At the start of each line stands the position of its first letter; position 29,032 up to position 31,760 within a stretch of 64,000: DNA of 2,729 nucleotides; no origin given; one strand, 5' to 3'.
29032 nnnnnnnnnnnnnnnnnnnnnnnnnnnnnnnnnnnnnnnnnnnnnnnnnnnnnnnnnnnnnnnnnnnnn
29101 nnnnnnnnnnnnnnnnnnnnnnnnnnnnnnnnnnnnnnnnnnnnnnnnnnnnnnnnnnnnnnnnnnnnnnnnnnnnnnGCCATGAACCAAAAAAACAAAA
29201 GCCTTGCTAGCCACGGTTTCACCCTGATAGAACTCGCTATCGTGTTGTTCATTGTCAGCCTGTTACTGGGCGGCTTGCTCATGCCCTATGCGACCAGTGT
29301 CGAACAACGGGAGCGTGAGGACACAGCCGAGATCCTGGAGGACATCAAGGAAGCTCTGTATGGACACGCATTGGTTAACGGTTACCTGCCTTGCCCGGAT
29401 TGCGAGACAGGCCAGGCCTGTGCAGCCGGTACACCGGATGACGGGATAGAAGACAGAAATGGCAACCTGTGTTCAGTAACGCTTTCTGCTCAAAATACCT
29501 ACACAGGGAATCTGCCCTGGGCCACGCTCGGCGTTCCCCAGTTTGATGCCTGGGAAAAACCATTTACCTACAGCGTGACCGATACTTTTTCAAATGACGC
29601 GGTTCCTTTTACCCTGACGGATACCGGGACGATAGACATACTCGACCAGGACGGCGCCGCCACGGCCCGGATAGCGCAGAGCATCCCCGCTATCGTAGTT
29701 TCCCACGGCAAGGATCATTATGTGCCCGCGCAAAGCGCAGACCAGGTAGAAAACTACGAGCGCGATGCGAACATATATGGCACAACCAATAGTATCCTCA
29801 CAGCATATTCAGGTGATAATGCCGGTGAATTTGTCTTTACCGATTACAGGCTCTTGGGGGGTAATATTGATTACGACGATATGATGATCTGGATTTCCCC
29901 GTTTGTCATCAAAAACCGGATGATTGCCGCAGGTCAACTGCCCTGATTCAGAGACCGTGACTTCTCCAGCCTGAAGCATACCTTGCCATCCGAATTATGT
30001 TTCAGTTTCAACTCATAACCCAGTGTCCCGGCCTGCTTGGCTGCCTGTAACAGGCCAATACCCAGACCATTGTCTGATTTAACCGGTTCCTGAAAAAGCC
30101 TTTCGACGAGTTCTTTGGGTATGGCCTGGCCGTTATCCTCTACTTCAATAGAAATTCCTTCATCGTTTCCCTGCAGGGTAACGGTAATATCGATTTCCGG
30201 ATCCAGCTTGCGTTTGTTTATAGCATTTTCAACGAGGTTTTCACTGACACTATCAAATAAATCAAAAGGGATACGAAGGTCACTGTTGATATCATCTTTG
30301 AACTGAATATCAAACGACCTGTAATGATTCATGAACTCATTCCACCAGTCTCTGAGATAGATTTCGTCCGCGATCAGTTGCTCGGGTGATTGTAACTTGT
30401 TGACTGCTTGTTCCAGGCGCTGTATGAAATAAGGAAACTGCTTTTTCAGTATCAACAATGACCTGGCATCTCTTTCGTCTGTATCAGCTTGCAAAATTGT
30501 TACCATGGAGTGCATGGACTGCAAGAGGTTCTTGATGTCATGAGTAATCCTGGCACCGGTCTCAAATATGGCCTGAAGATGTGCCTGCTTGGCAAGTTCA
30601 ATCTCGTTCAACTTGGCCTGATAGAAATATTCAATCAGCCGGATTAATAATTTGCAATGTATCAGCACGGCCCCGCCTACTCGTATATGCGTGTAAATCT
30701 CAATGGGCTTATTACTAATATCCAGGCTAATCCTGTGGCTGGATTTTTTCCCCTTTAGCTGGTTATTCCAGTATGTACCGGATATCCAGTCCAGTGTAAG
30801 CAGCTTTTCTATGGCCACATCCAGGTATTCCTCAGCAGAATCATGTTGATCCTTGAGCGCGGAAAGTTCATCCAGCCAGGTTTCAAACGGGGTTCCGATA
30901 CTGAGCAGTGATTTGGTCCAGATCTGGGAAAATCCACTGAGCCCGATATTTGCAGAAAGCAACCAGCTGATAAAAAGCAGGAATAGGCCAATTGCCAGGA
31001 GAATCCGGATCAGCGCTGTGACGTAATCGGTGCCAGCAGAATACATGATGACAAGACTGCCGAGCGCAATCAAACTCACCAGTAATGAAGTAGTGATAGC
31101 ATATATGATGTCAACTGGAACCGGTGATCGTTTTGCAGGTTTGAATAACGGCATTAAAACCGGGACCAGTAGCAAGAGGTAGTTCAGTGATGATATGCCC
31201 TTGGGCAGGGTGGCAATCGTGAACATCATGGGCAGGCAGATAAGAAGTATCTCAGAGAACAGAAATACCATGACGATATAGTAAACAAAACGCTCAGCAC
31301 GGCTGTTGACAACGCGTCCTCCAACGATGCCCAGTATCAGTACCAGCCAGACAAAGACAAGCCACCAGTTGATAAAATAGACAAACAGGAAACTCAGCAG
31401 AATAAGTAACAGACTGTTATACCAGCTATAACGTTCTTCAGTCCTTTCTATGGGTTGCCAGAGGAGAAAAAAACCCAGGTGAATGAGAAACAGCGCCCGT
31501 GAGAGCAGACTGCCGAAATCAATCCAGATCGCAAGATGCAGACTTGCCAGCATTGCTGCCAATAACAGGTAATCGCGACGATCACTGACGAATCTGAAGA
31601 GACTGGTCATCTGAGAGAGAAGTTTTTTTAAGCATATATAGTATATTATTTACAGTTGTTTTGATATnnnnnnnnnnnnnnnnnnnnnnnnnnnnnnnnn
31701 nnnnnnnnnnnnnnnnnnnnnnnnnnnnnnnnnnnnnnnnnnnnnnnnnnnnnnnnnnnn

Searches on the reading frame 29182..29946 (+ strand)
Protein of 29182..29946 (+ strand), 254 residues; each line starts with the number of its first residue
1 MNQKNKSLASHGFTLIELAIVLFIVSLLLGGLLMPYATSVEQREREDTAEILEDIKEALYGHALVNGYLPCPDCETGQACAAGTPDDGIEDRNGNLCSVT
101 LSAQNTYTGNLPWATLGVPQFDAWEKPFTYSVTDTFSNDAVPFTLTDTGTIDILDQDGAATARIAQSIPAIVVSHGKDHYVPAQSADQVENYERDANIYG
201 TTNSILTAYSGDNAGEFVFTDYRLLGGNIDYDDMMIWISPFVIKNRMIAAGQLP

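Call 6: search_protein_families(library=ncbifam, proteins=[window:29182-29946:+], max_evalue=0.01)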
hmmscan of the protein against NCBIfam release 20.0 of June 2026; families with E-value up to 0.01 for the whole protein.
window:29182-29946:+ (254 aa): 5 families
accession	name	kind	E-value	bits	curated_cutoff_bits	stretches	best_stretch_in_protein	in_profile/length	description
TIGR01710.1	typeII_sec_gspG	equivalog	6.2e-07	29.5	88.85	1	11-87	1-75/134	type II secretion system major pseudopilin GspG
TIGR01708.2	typeII_sec_gspH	equivalog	2.9e-06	27.4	80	1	11-54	2-45/169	type II secretion system minor pseudopilin GspH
TIGR02532.1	IV_pilin_GFxxxE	domain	5.6e-05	22.8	16.3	1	11-32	2-23/24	prepilin-type N-terminal cleavage/methylation domain-containing protein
NF040999.1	pilin_ComGC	equivalog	0.00034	20.7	75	1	11-29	2-20/84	competence type IV pilus major pilin ComGC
NF040982.1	ComGD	equivalog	0.0041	17.5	70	1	11-53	2-44/139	competence type IV pilus minor pilin ComGD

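Call 9: search_protein_families(library=pfam, proteins=[window:29182-29946:+], max_evalue=0.01)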
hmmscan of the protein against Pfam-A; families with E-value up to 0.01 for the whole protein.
window:29182-29946:+ (254 aa): 1 family
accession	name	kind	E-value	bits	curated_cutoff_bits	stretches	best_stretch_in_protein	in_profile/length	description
PF07963.17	N_methyl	-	1.5e-05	24.8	21.2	1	10-33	4-27/27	Prokaryotic N-terminal methylation motif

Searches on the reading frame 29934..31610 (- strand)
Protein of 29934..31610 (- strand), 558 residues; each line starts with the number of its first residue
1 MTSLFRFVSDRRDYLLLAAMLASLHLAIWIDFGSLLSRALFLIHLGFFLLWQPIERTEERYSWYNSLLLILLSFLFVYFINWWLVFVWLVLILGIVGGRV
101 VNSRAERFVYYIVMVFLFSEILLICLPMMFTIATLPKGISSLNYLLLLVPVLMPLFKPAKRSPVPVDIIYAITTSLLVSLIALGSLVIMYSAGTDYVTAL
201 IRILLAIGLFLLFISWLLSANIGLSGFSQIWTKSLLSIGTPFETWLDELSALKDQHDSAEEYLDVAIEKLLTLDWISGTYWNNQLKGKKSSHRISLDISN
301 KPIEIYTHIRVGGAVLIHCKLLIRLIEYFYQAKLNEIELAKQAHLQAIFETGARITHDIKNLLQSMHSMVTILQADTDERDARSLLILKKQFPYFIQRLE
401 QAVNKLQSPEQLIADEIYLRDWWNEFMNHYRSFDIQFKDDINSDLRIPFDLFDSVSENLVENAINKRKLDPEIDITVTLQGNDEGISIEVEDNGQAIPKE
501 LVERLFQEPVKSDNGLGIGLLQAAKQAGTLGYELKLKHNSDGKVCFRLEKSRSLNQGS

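Call 6: search_protein_families(library=ncbifam, proteins=[window:29934-31610:-], max_evalue=0.01)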
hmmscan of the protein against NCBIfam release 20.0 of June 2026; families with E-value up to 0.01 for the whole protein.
window:29934-31610:- (558 aa): 40 families (the best 25 are shown)
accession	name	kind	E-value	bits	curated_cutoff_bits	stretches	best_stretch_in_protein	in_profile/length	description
TIGR02916.1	PEP_his_kin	equivalog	3.3e-12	45.8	300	1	328-542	456-670/679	XrtA/PEP-CTERM system histidine kinase PrsK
NF008468.0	PRK11360.1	equivalog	1.2e-10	40.4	646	1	336-520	384-576/616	two-component system sensor histidine kinase AtoS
TIGR02966.1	phoR_proteo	equivalog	1.2e-08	34.4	334.2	1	425-506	203-282/333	phosphate regulon sensor histidine kinase PhoR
NF008298.1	PRK11086.1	subfamily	2.6e-08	32.8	520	1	456-544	428-517/529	DcuS/MalK family sensor histidine kinase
NF046044.1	PnpS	equivalog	6.2e-07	28.7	400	1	426-507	258-339/390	two-component system histidine kinase PnpS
NF008312.0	PRK11100.1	equivalog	7.5e-07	28.3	356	1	354-538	262-460/477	two-component system sensor histidine kinase CreC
NF033091.0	HK_VanS_ACDEFG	equivalog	8.8e-07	28.3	400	1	426-513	162-249/293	vancomycin resistance histidine kinase VanS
NF006800.0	PRK09303.1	equivalog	1.5e-06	27.5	342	1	418-520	236-345/383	histidine kinase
NF045900.1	HisKinCpxALeg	equivalog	3.3e-06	26.1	800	1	398-513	290-405/451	two-component system sensor histidine kinase CpxA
NF041832.1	near_NosP_CTERM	subfamily_domain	4.1e-06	26.1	400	1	449-548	118-221/370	NahK/ErcS family hybrid sensor histidine kinase/response regulator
NF041841.1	his_kin_VxrA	equivalog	8.1e-06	24.5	750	1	401-536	329-460/480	sensor histidine kinase VxrA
NF047794.1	HisKinPtgB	equivalog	2.6e-05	22.7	1000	1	453-522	557-625/656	two-component system sensor histidine kinase PgtB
NF053867.1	SprKinKinDBac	equivalog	2.9e-05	22.7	775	1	315-521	251-466/500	sporulation kinase KinD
NF058527.1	HistKinChvGCaul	equivalog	5.1e-05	22.2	740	0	342-403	300-358/535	two-component sensor histidine kinase ChvG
TIGR01386.1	cztS_silS_copS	subfamily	7.5e-05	21.9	292.55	1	448-507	350-407/457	heavy metal sensor histidine kinase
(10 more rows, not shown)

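Call 9: search_protein_families(library=pfam, proteins=[window:29934-31610:-], max_evalue=0.01)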
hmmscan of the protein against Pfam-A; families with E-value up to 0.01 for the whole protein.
window:29934-31610:- (558 aa): 1 family
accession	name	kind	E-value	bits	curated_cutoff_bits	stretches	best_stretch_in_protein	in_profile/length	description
PF02518.31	HATPase_c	-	1.6e-11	45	26.4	1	455-548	9-105/111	Histidine kinase-, DNA gyrase B-, and HSP90-like ATPase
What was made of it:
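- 29934..31610 (-): Sensor histidine kinase of 558 aa. It has about 7-8 transmembrane segments in the first 220 residues and the H-box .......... It is the presumed sensor of the circuit. HATPase_c domain (call 9).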
